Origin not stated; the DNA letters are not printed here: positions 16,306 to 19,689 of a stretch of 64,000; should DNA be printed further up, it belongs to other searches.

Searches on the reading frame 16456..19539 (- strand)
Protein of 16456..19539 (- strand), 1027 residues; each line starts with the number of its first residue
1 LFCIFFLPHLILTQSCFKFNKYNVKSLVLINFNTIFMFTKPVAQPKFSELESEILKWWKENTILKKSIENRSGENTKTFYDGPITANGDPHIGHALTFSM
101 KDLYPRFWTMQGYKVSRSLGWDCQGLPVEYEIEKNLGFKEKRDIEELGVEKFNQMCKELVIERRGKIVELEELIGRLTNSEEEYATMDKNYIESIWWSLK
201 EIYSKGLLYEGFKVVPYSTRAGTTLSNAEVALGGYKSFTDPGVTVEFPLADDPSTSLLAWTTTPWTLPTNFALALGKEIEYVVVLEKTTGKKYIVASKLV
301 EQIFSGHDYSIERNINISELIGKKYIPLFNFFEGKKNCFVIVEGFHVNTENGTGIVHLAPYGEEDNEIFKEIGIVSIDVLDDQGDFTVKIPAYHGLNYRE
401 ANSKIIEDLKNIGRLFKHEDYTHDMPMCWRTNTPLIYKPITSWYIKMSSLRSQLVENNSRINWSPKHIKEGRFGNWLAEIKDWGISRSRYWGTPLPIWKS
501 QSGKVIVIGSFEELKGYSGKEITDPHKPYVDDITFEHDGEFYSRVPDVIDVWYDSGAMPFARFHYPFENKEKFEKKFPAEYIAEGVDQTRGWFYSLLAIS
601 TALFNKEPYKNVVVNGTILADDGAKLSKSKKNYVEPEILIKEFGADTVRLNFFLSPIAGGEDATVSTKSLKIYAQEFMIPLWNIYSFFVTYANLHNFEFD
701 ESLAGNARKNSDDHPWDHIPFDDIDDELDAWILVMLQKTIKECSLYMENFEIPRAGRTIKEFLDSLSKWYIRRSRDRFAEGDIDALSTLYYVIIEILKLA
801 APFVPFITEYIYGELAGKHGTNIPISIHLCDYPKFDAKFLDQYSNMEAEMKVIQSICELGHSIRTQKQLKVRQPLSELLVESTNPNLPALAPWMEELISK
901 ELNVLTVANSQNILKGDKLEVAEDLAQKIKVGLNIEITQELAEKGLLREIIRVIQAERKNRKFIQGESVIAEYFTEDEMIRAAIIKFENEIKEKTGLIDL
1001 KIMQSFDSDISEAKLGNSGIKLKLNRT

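Call 45: search_protein_families(library=pfam, proteins=[window:16456-19539:-], max_evalue=0.001)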
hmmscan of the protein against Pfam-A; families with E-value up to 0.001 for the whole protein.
window:16456-19539:- (1027 aa): 5 families
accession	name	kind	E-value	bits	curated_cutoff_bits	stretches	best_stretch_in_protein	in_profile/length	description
PF00133.28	tRNA-synt_1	-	3.9e-122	408.4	22.7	1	54-657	2-407/414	tRNA synthetases class I (I, L, M and V)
PF08264.19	Anticodon_1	-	3e-30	105.5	25.1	1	729-877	1-146/148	Anticodon-binding domain of tRNA ligase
PF09334.17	tRNA-synt_1g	-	4.3e-14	52.5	20.1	0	86-135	10-59/391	tRNA synthetases class I (M)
PF19302.4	DUF5915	-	1.7e-10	41.2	27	1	926-1026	97-194/195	Domain of unknown function (DUF5915)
PF01406.26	tRNA-synt_1e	-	0.00013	21.9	27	0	597-652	226-280/301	tRNA synthetases class I (C) catalytic domain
